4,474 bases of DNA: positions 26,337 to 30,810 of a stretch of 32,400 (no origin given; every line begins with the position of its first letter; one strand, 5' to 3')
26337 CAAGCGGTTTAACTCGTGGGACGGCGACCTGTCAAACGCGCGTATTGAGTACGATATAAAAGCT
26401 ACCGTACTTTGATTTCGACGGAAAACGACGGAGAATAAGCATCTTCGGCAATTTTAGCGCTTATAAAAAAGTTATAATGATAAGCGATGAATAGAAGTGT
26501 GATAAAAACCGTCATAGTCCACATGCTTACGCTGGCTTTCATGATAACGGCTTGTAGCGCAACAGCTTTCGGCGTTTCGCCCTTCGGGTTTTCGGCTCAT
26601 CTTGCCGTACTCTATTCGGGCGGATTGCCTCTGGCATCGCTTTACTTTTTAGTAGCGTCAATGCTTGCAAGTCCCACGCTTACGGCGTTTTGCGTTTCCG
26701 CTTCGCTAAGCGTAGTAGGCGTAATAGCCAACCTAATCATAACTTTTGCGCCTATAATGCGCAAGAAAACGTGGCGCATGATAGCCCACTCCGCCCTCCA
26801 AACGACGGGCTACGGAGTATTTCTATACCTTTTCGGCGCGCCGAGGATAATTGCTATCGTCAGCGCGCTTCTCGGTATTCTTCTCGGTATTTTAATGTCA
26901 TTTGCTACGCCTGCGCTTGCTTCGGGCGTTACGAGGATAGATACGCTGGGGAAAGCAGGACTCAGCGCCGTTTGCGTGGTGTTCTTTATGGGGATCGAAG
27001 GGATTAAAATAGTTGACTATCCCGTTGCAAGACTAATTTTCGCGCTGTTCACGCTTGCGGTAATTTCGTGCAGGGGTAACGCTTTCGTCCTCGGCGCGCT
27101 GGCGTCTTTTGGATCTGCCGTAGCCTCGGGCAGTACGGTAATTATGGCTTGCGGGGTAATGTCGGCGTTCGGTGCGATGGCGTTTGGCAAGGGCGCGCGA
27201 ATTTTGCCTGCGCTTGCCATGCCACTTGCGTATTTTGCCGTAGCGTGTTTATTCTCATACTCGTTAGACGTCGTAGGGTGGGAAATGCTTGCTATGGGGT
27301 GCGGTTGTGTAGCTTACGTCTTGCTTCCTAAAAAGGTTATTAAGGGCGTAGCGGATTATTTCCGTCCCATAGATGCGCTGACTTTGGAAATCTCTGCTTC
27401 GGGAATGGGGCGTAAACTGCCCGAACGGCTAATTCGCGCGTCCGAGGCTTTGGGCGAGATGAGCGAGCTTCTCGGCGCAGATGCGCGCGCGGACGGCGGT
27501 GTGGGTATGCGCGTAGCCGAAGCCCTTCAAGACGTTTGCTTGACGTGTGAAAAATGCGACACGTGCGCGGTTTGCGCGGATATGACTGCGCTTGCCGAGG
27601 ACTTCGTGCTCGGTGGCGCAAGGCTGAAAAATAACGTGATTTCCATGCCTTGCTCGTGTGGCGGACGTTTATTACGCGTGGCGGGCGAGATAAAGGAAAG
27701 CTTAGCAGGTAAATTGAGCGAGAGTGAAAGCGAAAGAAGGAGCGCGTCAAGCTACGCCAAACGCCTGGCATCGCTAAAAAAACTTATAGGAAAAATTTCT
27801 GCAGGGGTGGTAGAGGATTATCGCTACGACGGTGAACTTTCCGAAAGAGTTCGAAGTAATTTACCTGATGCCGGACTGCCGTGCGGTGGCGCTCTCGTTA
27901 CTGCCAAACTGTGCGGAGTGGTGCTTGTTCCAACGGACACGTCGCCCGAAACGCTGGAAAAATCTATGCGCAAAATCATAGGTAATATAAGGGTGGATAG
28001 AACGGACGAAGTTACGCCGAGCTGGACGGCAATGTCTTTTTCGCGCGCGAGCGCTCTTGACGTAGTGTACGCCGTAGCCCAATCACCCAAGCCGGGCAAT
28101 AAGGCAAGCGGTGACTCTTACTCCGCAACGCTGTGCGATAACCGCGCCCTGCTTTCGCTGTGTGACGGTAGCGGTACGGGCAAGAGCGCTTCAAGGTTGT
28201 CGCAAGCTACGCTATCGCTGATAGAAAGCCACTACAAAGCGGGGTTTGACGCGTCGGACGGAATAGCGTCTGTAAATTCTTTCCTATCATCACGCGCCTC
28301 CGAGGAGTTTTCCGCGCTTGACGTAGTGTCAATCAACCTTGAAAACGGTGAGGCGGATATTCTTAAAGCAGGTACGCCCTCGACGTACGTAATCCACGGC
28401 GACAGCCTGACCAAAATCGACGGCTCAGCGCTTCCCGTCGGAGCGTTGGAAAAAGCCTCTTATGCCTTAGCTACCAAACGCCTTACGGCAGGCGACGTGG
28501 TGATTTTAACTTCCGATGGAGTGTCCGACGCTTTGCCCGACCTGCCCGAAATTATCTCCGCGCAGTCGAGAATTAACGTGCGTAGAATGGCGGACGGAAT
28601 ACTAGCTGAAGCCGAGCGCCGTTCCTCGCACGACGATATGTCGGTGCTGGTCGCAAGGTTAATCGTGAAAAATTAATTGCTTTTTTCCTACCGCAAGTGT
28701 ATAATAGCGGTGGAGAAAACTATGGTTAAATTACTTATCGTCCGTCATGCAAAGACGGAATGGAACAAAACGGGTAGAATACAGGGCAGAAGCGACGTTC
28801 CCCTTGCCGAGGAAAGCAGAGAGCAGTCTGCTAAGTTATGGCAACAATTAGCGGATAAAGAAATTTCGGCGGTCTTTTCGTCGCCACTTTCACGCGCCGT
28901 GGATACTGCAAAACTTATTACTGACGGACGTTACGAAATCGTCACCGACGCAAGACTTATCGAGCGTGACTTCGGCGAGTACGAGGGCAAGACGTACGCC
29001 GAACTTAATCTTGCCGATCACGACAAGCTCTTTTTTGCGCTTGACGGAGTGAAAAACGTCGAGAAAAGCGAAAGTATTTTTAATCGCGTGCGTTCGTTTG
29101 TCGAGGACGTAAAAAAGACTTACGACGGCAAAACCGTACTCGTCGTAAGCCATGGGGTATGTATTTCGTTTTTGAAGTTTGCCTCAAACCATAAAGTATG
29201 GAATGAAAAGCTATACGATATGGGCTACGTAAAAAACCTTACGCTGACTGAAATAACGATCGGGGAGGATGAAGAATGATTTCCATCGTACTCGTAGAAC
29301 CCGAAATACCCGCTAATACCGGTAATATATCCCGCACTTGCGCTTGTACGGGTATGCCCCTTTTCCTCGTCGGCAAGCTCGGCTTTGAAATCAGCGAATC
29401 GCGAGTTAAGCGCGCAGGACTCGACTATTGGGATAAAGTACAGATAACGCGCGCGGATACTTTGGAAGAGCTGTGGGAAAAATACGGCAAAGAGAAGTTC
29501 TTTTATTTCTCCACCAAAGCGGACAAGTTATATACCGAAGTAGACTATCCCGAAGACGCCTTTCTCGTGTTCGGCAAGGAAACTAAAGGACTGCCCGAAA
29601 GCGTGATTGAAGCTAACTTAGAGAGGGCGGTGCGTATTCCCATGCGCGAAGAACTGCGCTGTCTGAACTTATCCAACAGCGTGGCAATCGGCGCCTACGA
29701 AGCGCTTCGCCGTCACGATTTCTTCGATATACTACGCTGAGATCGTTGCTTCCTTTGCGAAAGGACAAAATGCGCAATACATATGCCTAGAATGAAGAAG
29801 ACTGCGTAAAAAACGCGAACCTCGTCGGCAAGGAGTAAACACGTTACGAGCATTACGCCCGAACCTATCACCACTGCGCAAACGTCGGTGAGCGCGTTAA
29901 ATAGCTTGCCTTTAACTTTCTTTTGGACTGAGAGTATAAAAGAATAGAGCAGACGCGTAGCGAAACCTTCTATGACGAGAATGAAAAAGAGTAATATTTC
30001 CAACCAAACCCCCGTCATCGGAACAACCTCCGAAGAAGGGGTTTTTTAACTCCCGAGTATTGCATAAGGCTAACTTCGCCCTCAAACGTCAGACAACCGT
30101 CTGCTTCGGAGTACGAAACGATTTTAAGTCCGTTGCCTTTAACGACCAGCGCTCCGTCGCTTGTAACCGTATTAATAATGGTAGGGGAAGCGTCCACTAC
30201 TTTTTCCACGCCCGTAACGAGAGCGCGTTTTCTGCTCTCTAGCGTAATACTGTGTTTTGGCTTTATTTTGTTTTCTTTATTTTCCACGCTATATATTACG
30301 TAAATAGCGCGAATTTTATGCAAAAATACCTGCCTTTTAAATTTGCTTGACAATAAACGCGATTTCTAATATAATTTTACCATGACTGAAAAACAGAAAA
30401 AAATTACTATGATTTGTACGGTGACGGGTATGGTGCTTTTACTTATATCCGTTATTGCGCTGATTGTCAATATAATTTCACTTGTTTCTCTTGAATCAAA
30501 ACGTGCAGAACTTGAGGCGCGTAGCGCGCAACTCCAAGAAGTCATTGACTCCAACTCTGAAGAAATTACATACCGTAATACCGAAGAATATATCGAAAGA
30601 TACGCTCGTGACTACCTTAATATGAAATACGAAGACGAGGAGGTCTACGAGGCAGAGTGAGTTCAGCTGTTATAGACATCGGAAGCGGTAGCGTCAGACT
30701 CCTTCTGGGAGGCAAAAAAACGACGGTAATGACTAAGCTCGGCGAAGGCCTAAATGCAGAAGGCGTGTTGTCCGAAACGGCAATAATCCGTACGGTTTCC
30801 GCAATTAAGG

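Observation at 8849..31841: Recurrent promoter-to-start-codon geometry predicts leaderless mRNAs for at least six transcription units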

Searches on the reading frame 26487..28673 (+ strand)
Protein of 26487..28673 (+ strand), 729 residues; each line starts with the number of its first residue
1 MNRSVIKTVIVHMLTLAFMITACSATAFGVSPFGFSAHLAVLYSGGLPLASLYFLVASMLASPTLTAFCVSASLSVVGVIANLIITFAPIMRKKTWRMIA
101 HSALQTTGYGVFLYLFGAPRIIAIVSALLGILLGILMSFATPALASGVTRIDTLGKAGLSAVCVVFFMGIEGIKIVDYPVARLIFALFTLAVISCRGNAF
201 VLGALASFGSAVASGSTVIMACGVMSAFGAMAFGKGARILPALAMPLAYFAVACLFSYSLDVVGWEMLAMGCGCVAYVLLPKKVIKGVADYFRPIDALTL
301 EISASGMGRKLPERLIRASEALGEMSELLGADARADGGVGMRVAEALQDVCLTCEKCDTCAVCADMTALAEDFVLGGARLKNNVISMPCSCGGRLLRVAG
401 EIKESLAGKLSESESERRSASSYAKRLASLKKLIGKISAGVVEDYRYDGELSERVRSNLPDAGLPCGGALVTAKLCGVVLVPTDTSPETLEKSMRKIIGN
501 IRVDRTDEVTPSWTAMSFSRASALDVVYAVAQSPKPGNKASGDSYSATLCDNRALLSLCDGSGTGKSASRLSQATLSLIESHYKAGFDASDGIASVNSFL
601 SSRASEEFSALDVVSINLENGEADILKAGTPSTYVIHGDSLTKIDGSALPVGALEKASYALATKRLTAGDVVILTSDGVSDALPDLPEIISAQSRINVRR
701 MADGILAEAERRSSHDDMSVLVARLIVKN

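Call 16: find_related_loci(query=window:26487-28673:+, collection=metagenome_contigs, flank=10000)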
Query window:26487-28673:+ (729 aa) in metagenome_contigs; peptide patterns used: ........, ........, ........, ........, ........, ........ (x = any residue, [..] = any of these).
81 stretches matched a pattern; 1 encode a relative of the query (tblastn E <= 1e-3); 1 distinct loci.
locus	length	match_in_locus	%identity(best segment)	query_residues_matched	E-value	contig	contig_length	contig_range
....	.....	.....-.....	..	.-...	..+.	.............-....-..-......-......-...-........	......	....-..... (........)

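Call 23: find_homologous_proteins(query=window:26487-28673:+, max_evalue=1e-40)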
Query window:26487-28673:+ (729 aa): 12 proteins with E <= 1e-40 among 8000 candidates.
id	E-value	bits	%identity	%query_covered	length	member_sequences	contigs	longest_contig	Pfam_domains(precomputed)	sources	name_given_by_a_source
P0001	0.0e+0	1555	99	100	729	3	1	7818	PF07228.18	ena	-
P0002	1.8e-263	894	57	100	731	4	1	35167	PF07228.18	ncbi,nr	ncbi:MAG: SpoIIE family protein phosphatase [Clostridia bacterium]|nr:SpoIIE family protein phosphat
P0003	1.6e-255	868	56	100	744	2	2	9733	PF07228.18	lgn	-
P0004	2.9e-253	861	56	100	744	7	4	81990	PF07228.18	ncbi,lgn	-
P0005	1.1e-245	835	56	100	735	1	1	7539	PF07228.18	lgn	-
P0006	1.2e-244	832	56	100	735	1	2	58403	PF07228.18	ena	-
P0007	4.9e-232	790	51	100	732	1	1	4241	PF07228.18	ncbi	-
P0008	1.6e-231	789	52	100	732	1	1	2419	PF07228.18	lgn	-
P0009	9.2e-230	783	54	96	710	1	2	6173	PF07228.18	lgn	-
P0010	5.0e-228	777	55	96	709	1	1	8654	PF07228.18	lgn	-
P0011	1.6e-216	739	48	100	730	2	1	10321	PF07228.18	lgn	-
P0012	1.2e-181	624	45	99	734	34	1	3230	PF07228.18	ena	-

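Call 24: find_encoding_contigs(protein=P0002, flank=10000, max_places=1)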
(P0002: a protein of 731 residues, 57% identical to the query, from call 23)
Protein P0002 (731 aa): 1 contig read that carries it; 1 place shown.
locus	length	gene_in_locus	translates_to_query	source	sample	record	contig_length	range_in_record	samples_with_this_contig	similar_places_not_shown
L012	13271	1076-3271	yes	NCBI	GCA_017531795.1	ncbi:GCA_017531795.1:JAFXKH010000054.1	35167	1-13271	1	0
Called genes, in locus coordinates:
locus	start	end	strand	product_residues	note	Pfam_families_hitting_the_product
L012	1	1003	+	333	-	PF25198:Spore_GerAC_N, PF05504:Spore_GerAC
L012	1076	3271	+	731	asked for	PF07228:SpoIIE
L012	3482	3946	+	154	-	PF00588:SpoU_methylase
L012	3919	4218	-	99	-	PF09578:Spore_YabQ (weak)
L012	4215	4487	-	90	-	PF07873:YabP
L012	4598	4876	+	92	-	-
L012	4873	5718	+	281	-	PF02541:Ppx-GppA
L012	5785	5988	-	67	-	-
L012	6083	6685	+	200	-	PF00117:GATase, PF07685:GATase_3 (weak), PF01174:SNO (faint)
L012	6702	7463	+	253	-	PF00977:His_biosynth, PF00478:IMPDH (faint), PF01207:Dus (faint), PF05690:ThiG (faint), PF02581:TMP-TENI (faint), PF04309:G3P_antiterm (faint), PF03060:NMO (weak)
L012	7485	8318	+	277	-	-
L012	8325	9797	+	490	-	PF00749:tRNA-synt_1c, PF19269:Anticodon_2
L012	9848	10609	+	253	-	PF03591:AzlC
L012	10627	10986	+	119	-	PF05437:AzlD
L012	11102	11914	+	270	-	PF00497:SBP_bac_3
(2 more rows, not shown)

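Call 25: find_encoding_contigs(protein=P0004, flank=10000, max_places=1)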
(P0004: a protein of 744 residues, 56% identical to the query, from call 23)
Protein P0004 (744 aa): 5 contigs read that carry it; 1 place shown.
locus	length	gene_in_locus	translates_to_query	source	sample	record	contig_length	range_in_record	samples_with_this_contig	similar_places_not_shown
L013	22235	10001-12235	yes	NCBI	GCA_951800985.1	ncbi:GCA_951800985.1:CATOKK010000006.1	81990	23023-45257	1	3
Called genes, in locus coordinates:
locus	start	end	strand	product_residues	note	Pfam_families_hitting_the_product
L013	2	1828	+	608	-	PF09479:Flg_new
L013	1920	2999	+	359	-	PF01820:Dala_Dala_lig_N, PF02222:ATP-grasp, PF02786:CPSase_L_D2 (weak), PF07478:Dala_Dala_lig_C, PF13535:ATP-grasp_4 (faint)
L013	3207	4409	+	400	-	PF00180:Iso_dh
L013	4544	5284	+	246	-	PF02811:PHP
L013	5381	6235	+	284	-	PF10609:ParA, PF01656:CbiA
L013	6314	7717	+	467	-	PF03323:GerA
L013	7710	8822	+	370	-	PF03845:Spore_permease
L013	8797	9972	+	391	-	PF25198:Spore_GerAC_N, PF05504:Spore_GerAC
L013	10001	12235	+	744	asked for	PF07228:SpoIIE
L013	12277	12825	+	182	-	PF00300:His_Phos_1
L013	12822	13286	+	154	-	PF00588:SpoU_methylase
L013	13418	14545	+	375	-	PF00248:Aldo_ket_red, PF14697:Fer4_21 (faint), PF14691:Fer4_20 (faint), PF13183:Fer4_8 (weak), PF13187:Fer4_9, PF13237:Fer4_10 (faint), PF13534:Fer4_17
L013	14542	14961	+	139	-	PF08973:TM1506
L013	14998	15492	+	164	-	PF01381:HTH_3, PF12844:HTH_19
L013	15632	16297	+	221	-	-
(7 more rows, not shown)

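Call 26: find_encoding_contigs(protein=P0006, flank=10000, max_places=1)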
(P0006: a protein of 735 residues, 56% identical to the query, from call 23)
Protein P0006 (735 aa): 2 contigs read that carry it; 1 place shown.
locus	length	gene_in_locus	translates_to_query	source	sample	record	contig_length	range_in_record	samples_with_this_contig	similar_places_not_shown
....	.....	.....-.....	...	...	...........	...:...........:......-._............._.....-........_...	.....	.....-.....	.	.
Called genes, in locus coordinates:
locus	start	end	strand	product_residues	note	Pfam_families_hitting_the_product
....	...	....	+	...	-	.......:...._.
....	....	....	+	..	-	-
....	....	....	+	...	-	-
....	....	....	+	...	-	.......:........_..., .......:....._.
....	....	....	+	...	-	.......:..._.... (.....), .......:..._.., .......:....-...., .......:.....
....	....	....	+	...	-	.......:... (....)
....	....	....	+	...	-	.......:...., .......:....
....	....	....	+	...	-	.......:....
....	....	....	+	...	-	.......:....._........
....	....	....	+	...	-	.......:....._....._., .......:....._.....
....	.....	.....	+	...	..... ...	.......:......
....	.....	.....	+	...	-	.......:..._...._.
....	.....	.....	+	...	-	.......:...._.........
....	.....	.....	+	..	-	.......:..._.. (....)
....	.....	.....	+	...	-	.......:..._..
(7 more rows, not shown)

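Call 27: find_encoding_contigs(protein=P0011, flank=10000, max_places=1)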
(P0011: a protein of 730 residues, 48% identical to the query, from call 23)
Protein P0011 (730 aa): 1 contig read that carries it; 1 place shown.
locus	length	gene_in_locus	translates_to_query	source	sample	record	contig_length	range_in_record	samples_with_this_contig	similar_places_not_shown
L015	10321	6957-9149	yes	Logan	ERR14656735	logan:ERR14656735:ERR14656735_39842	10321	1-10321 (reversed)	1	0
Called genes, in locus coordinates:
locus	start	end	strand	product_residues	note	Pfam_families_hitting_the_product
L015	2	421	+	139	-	?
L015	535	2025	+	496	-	PF03323:GerA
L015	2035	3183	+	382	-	PF03845:Spore_permease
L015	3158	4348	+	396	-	PF25198:Spore_GerAC_N, PF05504:Spore_GerAC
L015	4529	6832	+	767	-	PF09479:Flg_new (weak), PF18998:Flg_new_2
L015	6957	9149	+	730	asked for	PF07228:SpoIIE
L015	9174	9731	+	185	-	PF00300:His_Phos_1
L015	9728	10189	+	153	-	PF00588:SpoU_methylase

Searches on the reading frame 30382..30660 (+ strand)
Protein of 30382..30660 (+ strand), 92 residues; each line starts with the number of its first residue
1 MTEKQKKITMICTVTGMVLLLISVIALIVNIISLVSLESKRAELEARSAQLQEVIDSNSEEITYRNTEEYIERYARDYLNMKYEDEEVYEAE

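Call 54: find_encoding_contigs(protein=window:30382-30660:+, flank=10000, max_places=2)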
Protein window:30382-30660:+ (92 aa): 9 contigs read that carry it; 2 places shown.
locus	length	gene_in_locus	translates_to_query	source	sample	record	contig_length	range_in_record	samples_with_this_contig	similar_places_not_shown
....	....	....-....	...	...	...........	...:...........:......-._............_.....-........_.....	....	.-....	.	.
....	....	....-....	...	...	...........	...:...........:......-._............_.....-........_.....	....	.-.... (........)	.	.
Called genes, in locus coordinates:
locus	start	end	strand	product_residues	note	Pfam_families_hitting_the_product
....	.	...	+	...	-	?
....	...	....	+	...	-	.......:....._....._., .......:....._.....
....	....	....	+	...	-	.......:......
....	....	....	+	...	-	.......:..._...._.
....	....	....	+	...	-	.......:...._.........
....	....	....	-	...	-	-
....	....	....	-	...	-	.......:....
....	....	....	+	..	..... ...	-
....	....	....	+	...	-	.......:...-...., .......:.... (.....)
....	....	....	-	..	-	-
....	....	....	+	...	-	?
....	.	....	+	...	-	?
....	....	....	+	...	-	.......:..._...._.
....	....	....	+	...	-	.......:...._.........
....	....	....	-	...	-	-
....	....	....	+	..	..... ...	-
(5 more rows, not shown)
